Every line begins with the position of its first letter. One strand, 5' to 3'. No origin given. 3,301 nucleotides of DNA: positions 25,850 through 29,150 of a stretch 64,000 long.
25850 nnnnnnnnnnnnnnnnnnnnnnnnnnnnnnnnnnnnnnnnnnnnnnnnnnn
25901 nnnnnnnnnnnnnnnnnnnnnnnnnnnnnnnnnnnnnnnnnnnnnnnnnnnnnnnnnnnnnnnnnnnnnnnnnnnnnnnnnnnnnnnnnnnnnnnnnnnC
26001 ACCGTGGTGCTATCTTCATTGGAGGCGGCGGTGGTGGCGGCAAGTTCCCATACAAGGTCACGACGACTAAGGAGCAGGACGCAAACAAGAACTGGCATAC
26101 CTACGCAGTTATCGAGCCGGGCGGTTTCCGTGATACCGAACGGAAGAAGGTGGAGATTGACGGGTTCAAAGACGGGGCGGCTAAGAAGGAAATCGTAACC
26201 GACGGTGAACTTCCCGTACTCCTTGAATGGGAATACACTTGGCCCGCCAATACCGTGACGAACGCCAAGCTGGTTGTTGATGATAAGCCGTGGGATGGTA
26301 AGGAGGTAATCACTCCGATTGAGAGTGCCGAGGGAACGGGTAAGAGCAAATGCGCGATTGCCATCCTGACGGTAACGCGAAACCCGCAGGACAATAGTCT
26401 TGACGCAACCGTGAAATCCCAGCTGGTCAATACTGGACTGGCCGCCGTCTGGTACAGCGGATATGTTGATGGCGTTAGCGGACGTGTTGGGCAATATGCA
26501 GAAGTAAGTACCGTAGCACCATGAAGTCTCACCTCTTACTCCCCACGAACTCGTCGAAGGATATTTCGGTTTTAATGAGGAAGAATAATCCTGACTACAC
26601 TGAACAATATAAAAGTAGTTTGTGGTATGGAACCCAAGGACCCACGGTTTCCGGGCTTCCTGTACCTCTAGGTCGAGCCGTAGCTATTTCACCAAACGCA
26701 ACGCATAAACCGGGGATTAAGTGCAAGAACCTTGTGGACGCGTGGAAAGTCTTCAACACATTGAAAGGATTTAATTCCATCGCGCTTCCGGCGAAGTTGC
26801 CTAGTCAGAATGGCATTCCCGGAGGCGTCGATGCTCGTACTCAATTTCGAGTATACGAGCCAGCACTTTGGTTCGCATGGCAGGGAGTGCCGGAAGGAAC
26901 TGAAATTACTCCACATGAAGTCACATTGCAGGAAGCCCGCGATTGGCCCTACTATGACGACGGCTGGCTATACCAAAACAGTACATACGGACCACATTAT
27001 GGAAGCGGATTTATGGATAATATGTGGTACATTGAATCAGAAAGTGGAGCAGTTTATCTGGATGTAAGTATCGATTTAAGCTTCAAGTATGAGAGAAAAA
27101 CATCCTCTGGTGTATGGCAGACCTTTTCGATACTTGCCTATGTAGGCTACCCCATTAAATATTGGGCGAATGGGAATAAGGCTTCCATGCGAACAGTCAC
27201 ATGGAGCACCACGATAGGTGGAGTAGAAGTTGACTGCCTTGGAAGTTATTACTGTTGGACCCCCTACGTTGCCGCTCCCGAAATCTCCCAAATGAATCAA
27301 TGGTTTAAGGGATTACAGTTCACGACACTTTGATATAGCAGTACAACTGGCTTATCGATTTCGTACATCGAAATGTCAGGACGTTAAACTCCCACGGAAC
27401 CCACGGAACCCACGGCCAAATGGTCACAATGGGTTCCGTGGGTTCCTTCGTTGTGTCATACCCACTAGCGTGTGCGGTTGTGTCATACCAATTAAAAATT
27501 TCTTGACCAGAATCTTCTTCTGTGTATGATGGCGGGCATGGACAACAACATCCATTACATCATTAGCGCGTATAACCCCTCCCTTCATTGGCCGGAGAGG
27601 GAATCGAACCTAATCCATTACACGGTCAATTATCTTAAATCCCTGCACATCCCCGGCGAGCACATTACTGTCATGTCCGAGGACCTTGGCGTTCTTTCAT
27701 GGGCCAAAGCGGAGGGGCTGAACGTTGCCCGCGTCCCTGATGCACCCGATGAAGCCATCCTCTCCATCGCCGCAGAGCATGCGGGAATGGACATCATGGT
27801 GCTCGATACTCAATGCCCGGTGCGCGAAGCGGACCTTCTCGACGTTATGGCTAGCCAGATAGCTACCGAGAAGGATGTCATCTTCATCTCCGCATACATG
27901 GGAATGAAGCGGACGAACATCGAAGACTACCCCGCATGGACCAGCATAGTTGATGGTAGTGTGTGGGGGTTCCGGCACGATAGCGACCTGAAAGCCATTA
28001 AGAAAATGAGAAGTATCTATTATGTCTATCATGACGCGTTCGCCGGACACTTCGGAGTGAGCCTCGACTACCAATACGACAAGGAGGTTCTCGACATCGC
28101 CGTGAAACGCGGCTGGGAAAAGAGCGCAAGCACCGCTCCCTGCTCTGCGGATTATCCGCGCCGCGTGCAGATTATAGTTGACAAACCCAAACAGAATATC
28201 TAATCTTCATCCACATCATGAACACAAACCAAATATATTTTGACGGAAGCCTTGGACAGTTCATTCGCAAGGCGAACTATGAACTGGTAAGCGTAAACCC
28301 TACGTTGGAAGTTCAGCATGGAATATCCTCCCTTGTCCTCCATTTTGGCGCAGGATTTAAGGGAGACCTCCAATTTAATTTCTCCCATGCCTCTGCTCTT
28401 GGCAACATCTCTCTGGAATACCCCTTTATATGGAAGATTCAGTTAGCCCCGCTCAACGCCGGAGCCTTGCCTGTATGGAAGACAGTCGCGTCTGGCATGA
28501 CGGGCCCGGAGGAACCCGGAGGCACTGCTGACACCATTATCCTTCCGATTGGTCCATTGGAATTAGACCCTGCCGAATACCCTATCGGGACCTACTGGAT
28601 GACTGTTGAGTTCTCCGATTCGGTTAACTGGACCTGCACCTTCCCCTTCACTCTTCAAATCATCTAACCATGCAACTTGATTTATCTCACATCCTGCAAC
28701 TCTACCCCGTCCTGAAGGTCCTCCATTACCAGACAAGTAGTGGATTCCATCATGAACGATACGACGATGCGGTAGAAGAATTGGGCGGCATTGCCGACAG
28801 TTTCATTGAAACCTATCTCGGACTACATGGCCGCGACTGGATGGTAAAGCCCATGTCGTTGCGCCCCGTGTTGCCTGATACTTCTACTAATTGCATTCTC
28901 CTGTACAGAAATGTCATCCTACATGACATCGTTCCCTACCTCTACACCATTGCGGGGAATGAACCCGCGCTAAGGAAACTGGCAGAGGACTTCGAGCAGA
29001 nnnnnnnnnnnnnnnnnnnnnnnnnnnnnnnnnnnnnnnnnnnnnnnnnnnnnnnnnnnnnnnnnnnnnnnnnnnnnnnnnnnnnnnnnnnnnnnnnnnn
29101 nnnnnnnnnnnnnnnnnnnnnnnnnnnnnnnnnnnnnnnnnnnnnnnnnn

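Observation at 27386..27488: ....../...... iteron + inverted-repeat locus A, with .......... direct repeats, in a 192-bp non-coding gap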

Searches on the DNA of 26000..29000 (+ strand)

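Call 4: search_dna_similar(query=window:26000-29000:+, collection=phages, mode=near, max_rows=30)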
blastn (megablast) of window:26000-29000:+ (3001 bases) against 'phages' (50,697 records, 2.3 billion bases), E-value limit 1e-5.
No match.

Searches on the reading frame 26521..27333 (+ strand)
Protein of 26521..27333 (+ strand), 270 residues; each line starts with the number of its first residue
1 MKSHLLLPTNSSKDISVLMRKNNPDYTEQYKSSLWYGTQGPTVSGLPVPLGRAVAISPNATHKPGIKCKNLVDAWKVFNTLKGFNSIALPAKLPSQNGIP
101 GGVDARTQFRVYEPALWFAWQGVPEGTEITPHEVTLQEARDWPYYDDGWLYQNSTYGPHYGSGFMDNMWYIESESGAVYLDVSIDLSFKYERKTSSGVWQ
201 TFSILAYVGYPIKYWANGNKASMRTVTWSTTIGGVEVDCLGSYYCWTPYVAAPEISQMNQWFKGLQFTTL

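Call 13: search_protein_families(library=phrogs, proteins=[window:26521-27333:+])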
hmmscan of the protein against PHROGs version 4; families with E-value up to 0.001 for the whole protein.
window:26521-27333:+ (270 aa): 0 families

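Call 14: search_protein_families(library=pfam, proteins=[window:26521-27333:+], max_evalue=0.01)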
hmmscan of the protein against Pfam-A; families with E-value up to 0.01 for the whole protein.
window:26521-27333:+ (270 aa): 0 families

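Call 17: find_related_loci(query=window:26521-27333:+, collection=viral_contigs, flank=5000)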
Query window:26521-27333:+ (270 aa) in viral_contigs; peptide patterns used: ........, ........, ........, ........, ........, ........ (x = any residue, [..] = any of these).
47 stretches matched a pattern; 27 encode a relative of the query (tblastn E <= 1e-3); 24 distinct loci.
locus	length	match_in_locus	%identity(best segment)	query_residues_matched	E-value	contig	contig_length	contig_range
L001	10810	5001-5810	100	1-270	0e+0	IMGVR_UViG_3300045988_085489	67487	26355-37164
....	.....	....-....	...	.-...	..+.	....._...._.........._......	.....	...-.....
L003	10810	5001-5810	99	1-270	0e+0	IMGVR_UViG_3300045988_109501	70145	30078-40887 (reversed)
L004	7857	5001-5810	99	1-270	0e+0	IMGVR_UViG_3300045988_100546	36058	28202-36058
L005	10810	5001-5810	99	1-270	0e+0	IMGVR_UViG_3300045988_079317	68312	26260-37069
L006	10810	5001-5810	99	1-270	0e+0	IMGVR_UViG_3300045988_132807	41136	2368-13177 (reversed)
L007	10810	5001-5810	99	1-270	0e+0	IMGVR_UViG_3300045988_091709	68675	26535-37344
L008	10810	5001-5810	99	1-270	0e+0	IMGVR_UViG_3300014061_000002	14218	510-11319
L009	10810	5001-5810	98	1-270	0e+0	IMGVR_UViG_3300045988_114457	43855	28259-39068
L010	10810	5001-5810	98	1-270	0e+0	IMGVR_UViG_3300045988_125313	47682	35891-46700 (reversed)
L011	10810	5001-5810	99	1-270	0e+0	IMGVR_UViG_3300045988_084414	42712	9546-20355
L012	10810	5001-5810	99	1-270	0e+0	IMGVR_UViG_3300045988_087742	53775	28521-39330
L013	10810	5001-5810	98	1-270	0e+0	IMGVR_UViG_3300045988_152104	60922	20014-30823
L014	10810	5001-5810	98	1-270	0e+0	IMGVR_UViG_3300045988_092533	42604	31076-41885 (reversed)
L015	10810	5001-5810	97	1-270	0e+0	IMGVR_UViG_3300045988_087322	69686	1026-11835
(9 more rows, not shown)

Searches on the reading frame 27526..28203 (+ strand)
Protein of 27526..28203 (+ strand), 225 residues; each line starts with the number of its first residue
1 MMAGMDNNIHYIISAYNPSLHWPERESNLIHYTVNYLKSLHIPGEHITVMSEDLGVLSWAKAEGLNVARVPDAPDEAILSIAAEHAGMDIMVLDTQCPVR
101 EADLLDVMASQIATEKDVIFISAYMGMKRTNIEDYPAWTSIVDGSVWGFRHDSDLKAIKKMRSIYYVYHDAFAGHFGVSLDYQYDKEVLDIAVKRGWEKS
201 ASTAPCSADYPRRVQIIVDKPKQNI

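Call 13: search_protein_families(library=phrogs, proteins=[window:27526-28203:+])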
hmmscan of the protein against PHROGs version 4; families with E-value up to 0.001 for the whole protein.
window:27526-28203:+ (225 aa): 0 families

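Call 14: search_protein_families(library=pfam, proteins=[window:27526-28203:+], max_evalue=0.01)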
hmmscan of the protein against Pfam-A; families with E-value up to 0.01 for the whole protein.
window:27526-28203:+ (225 aa): 0 families

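Call 18: find_related_loci(query=window:27526-28203:+, collection=viral_contigs, flank=5000)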
Query window:27526-28203:+ (225 aa) in viral_contigs; peptide patterns used: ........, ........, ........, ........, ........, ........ (x = any residue, [..] = any of these).
35 stretches matched a pattern; 33 encode a relative of the query (tblastn E <= 1e-3); 31 distinct loci.
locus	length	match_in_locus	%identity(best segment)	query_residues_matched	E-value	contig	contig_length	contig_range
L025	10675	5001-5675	99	1-225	2e-152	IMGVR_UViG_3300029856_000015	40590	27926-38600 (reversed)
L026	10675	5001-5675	99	1-225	2e-152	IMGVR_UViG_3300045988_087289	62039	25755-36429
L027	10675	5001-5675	98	1-225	2e-151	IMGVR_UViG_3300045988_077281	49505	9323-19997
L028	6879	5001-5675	99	1-225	2e-151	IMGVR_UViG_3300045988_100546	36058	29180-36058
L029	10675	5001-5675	99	1-225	3e-151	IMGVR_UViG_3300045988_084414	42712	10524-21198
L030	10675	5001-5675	99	1-225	3e-151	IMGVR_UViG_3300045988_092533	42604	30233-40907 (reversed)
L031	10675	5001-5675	99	1-225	2e-151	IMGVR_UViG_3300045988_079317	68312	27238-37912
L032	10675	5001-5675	98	1-225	2e-150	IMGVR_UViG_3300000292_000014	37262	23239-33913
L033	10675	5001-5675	97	1-225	3e-150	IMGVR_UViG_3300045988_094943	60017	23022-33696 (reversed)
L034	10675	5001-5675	98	1-225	2e-150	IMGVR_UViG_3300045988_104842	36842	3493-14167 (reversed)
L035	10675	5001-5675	98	1-225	2e-150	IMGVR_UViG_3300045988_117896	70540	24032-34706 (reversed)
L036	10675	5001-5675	98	1-225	2e-150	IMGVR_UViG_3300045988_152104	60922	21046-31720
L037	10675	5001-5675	97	1-225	8e-150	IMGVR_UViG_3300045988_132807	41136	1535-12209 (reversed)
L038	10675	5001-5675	97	1-225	8e-150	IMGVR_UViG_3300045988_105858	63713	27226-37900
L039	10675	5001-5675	97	1-225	7e-150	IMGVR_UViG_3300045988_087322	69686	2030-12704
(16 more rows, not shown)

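Call 37: find_homologous_proteins(query=window:27526-28203:+, max_evalue=0.001)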
Query window:27526-28203:+ (225 aa): 8 proteins with E <= 0.001 among 143 candidates.
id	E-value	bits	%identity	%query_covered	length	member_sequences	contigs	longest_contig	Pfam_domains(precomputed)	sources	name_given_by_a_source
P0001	2.5e-141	487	95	100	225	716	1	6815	-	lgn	-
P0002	2.6e-135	467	89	100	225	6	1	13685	-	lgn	-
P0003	3.5e-135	467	90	100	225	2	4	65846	-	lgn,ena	-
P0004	9.3e-134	462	91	100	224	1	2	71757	-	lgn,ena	-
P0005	7.3e-133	459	91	100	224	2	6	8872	-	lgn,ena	-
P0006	1.7e-131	455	90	100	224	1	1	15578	-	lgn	-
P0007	2.4e-113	395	78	100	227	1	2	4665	-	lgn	-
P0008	1.7e-110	386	76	100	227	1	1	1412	-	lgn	-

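Call 38: find_encoding_contigs(protein=P0007, flank=5000, max_places=4)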
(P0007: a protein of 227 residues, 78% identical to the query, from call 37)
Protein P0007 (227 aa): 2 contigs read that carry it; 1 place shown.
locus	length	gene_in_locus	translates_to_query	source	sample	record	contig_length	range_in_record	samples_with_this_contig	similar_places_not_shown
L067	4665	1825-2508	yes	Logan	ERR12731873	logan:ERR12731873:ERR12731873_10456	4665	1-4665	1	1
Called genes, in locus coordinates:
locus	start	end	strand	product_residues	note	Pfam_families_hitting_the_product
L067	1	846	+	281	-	?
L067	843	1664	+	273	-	-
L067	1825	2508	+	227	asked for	-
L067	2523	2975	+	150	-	-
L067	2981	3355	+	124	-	-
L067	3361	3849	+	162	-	-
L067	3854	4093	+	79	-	-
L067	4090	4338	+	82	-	-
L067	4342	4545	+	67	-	-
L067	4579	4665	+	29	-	?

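Call 39: find_encoding_contigs(protein=P0004, flank=10000, max_places=3)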
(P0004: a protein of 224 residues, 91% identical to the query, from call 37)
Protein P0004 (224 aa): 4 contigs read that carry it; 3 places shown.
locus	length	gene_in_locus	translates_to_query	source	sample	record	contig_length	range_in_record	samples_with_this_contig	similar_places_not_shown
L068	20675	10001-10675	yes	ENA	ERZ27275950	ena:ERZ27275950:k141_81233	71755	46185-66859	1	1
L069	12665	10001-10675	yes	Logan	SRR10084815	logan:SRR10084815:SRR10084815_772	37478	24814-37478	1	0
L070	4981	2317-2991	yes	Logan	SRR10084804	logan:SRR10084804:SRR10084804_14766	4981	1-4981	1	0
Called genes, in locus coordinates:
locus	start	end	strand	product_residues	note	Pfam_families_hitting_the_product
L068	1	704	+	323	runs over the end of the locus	-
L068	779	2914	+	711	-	-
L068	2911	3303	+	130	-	-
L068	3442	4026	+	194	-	-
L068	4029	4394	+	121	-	-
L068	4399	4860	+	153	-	-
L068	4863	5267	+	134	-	-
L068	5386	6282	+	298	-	PF14354:Lar_restr_allev (weak)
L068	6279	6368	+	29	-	-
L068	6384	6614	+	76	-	-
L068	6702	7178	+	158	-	-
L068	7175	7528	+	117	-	-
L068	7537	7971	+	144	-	-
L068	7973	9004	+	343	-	-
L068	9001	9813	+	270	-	-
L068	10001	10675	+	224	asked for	-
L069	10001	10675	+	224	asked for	-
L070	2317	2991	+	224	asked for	-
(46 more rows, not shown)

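Call 40: find_encoding_contigs(protein=P0008, flank=5000, max_places=3)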
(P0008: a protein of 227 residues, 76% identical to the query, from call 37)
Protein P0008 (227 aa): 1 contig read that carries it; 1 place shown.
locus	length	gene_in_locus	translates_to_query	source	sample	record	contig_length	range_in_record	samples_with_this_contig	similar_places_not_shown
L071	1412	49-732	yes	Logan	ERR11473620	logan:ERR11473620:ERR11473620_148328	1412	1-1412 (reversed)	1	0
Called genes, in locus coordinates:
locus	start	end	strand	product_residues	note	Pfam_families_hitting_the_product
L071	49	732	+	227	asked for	-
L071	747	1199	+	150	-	-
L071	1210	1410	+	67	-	?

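Call 49: find_related_loci(query=A1, collection=genome_contigs, flank=6000)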
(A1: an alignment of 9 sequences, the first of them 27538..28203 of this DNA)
Query A1 (221 aa) in genome_contigs; peptide patterns used: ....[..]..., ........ (x = any residue, [..] = any of these).
19 stretches matched a pattern, but none encodes a relative of the query by tblastn (E <= 1e-3).

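Call 52: search_protein_representatives(protein=window:27538-28203:+)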
Query: 221 residues. Proteins with E-value up to 0.001 (for the whole library): 8; up to 1e-10: 5; up to 1e-30: 3. The best 8 are listed.
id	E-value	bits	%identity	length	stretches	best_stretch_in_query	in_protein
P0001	1.4e-139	479.2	95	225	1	1-221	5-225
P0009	6.4e-50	186.2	45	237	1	6-216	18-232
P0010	5.7e-32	127.5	38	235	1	7-216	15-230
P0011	1.2e-27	113.4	46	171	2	6-95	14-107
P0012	1.2e-18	84.0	95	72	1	178-221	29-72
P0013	1.9e-10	57.1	29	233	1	8-212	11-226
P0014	1.5e-05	41.1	34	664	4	146-201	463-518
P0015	8.6e-05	38.6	36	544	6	111-140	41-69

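Call 53: find_encoding_contigs(protein=P0009, flank=6000, max_places=4)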
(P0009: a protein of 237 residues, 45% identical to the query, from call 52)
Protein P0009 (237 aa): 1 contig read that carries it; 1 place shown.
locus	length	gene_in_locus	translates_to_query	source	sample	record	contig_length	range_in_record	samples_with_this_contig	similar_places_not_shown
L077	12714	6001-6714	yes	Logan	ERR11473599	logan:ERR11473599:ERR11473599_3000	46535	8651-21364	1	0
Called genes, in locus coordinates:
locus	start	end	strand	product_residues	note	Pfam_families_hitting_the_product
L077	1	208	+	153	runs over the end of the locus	-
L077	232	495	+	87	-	-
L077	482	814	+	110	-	-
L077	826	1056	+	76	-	-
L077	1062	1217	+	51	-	-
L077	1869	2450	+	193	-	-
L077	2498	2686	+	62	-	-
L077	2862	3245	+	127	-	-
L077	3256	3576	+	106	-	PF12802:MarR_2, PF13412:HTH_24 (weak), PF12840:HTH_20 (faint)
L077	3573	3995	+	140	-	-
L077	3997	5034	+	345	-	-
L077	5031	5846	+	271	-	-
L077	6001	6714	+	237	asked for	-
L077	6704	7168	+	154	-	-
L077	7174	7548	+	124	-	-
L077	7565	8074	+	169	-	-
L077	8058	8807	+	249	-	PF01471:PG_binding_1 (faint), PF09374:PG_binding_3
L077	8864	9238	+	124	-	-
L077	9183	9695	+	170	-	-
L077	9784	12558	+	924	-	-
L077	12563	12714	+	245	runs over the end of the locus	-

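Call 54: find_encoding_contigs(protein=P0010, flank=6000, max_places=4)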
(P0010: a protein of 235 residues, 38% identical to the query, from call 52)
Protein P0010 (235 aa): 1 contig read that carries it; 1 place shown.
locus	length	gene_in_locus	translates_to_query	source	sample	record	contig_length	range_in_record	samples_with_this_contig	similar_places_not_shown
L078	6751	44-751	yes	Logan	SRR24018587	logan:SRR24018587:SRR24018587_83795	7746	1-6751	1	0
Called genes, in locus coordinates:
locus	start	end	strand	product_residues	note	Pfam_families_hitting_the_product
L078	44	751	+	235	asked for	-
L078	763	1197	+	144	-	-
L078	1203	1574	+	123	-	-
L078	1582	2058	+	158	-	-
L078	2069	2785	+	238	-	PF01471:PG_binding_1 (faint), PF09374:PG_binding_3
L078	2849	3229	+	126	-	-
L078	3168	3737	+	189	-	-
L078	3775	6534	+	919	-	-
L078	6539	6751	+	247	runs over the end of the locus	-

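Call 62: find_encoding_contigs(protein=P0011, flank=3000, max_places=3)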
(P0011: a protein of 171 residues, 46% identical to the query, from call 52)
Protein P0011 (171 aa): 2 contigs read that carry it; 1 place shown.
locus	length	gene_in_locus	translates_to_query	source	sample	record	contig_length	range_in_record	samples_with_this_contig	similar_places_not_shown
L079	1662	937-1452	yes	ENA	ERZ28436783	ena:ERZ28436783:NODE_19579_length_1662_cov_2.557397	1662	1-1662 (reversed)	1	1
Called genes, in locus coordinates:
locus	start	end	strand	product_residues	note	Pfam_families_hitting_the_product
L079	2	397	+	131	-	?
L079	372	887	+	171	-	-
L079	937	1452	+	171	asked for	-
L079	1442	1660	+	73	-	?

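Call 63: find_encoding_contigs(protein=P0013, flank=3000, max_places=3)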
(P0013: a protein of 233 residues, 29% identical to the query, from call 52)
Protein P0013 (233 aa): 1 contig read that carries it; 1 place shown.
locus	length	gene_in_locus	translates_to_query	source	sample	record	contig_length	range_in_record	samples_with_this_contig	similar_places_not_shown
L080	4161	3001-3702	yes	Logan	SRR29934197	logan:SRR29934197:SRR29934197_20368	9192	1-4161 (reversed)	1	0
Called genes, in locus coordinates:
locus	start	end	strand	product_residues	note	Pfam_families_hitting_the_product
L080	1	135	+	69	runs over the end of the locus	-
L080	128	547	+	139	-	-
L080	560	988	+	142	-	-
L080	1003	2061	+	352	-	-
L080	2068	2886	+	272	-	-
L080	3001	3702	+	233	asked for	-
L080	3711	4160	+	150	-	?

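Call 87: predict_structure(alignment_id=A2)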
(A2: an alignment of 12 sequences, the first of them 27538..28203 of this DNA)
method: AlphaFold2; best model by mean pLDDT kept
length: 221 residues; sequences in the alignment: 12
mean_pLDDT: 66.4   pTM: 0.67
mean pLDDT of the five models: 66.4, 65.6, 62.4, 61.0, 57.4
residues with pLDDT >= 90: 21; 70-90: 85; 50-70: 59; < 50: 56
segments of 3 or more residues with pLDDT < 50: 121-125, 134-138, 166-182, 191-203, 205-207, 214-221
pLDDT, mean of each block of 10 residues (from residue 1): 79 58 73 83 88 88 81 87 88 58 78 71 55 50 82 69 52 37 50 44 48 45 31
secondary structure, 60 per line:
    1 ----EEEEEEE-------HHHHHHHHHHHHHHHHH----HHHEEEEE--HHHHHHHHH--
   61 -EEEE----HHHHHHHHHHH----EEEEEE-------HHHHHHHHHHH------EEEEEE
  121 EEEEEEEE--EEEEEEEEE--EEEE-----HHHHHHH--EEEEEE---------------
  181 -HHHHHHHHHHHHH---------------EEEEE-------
elements in order: E5-11 H19-35 E43-47 H50-58 E62-65 H70-80 E85-90 H98-108 E115-128 E131-139 E142-145 H151-157 E160-165 H182-194 E210-214

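Call 89: fold_search(model_id=the predicted structure, library=pdb)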
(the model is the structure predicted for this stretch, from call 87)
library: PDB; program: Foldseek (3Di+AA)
matches with E <= 10: 1188; with E <= 0.001: 69
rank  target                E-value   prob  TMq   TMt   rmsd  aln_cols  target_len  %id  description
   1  6bwg_A                2.2e-05  1.00  0.43  0.46   6.5       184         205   16  Crystal structure of native Rv2983 from Mycobacterium tuberculosis (released 2018-12-19)
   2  9t4z_B                3.6e-05  1.00  0.44  0.44   6.8       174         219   14  Crystal structure of PpNeuA CMP-Kdn synthetase (released 2026-03-11)
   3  6bwg_C                5.3e-05  1.00  0.43  0.45   6.7       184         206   17  Crystal structure of native Rv2983 from Mycobacterium tuberculosis (released 2018-12-19)
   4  6bwh_A                6.4e-05  1.00  0.44  0.46   6.3       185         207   17  Crystal structure of Mycoibacterium tuberculosis Rv2983 in complex with PEP (released 2018-12-19)
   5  3k8e_A                7.8e-05  1.00  0.49  0.46   9.8       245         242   13  Crystal structure of E. coli lipopolysaccharide specific CMP-KDO synthetase (released 2009-11-10)
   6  3k8e_D                8.3e-05  1.00  0.51  0.47   8.4       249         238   14  Crystal structure of E. coli lipopolysaccharide specific CMP-KDO synthetase (released 2009-11-10)
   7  4kt7_B                1.0e-04  1.00  0.45  0.46   9.7       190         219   15  The crystal structure of 4-diphosphocytidyl-2C-methyl-D-erythritolsynthase from Anaerococcus prevotii DSM 20548 (released 2013-06-05)
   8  4kt7_A                1.2e-04  1.00  0.48  0.47   9.2       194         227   14  The crystal structure of 4-diphosphocytidyl-2C-methyl-D-erythritolsynthase from Anaerococcus prevotii DSM 20548 (released 2013-06-05)
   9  6bwh_C                1.4e-04  1.00  0.42  0.45   5.6       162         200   18  Crystal structure of Mycoibacterium tuberculosis Rv2983 in complex with PEP (released 2018-12-19)
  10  8ees_B                1.4e-04  1.00  0.38  0.40  10.1       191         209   12  Crystal structure of 3-deoxy-manno-octulosonate cytidylyltransferase from Klebsiella pneumoniae (released 2022-09-14)
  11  1vpa_A                1.6e-04  1.00  0.49  0.49   7.1       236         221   14  Crystal structure of 2-C-methyl-D-erythritol 4-phosphate cytidylyltransferase (TM1393) from Thermotoga maritima at 2.6 (released 2004-11-02)
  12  1vh1_D                1.7e-04  1.00  0.46  0.42   8.3       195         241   13  Crystal structure of CMP-KDO synthetase (released 2003-12-30)
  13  9t4z_A                1.7e-04  1.00  0.46  0.45   6.3       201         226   14  Crystal structure of PpNeuA CMP-Kdn synthetase (released 2026-03-11)
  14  3k8d_A                1.8e-04  1.00  0.43  0.39   8.3       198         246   13  Crystal structure of E. coli lipopolysaccharide specific CMP-KDO synthetase in complex with CTP and 2-deoxy-Kdo (released 2009-11-10)
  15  6ifi_A                1.8e-04  1.00  0.40  0.42   8.7       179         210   14  Crystal Structure of the Apo form of CMP-N-acetylneuraminate Synthetase from Vibrio cholerae (released 2019-07-03)
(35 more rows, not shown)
